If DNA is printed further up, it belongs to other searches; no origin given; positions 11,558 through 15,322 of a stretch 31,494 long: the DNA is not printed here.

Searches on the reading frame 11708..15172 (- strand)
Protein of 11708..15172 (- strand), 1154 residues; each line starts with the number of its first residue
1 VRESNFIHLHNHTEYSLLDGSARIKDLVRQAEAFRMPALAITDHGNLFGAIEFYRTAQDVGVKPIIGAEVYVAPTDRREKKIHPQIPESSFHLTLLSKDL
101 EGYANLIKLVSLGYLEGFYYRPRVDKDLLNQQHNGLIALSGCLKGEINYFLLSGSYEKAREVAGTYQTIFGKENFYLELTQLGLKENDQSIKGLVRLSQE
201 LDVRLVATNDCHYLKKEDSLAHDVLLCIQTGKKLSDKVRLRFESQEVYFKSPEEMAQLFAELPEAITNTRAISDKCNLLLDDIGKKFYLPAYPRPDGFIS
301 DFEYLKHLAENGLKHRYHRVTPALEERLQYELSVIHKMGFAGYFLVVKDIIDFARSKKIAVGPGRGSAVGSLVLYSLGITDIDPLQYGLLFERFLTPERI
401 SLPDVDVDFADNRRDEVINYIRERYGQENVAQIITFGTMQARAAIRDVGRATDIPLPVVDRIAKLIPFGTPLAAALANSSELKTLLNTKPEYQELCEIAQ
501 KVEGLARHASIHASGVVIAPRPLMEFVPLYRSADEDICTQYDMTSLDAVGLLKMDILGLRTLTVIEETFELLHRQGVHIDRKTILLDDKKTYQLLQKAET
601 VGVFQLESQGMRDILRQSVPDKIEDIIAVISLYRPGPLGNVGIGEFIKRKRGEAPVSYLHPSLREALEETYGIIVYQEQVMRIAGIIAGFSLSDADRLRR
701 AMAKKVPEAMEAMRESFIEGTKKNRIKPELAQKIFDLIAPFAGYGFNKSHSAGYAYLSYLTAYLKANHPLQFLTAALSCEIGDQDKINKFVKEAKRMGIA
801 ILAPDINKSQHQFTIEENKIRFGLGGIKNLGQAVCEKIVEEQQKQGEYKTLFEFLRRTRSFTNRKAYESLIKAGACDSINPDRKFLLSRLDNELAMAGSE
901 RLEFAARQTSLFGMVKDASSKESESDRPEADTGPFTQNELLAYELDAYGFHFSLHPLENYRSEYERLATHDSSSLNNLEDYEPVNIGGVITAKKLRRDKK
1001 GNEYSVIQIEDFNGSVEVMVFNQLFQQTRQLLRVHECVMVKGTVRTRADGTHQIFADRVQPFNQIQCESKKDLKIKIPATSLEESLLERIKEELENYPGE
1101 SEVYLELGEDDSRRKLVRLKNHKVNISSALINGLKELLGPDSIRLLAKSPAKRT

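Call 6: search_protein_families(library=ncbifam, proteins=[window:11708-15172:-], max_evalue=0.001)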
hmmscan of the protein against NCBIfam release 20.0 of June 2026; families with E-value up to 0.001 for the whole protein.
window:11708-15172:- (1154 aa): 14 families
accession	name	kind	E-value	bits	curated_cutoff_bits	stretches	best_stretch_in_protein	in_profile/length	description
NF005298.0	PRK06826.1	equivalog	0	1390.9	1260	1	4-1144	3-1149/1151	DNA polymerase III subunit alpha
NF004226.0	PRK05673.1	equivalog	0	1378.6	1002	1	2-1143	2-1143/1146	DNA polymerase III subunit alpha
TIGR00594.1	polc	superfamily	0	1286.7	434.35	1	6-1021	1-1022/1022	DNA polymerase III subunit alpha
NF005617.0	PRK07374.1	equivalog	1.7e-301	1003.2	1653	1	5-1067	2-1085/1170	DNA polymerase III subunit alpha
NF005377.0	PRK06920.1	equivalog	9.3e-295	980.7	1806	1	5-1142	2-1103/1108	DNA polymerase III subunit alpha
NF005516.0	PRK07135.1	equivalog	1.2e-216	722.1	1084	2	259-1033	188-949/974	DNA polymerase III DnaE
NF007079.0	PRK09532.1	equivalog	2.3e-214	714.3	1525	1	5-747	2-777/876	DNA polymerase III subunit alpha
NF004225.0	PRK05672.1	subfamily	9.9e-210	699.3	939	1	4-1063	4-1033/1047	error-prone DNA polymerase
NF005582.0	PRK07279.1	equivalog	1.4e-202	675.6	1279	2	199-1136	144-1025/1033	DNA polymerase III subunit alpha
NF004550.0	PRK05898.1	equivalog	4.1e-194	647.5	1182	2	202-922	134-851/971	DNA polymerase III subunit alpha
NF005616.0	PRK07373.1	equivalog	5.2e-69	232.9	646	1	742-1132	34-431/449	DNA polymerase III subunit alpha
NF001688.0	PRK00448.1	equivalog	6.5e-67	226.1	873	4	90-386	614-914/1445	PolC-type DNA polymerase III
TIGR01405.1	polC_Gram_pos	equivalog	4.9e-57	193.4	1043.45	3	90-386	380-679/1211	DNA polymerase III subunit alpha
NF041577.1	nside_bi_sphtase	equivalog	3.8e-05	23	400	1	7-73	4-68/276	3',5'-nucleoside bisphosphate phosphatase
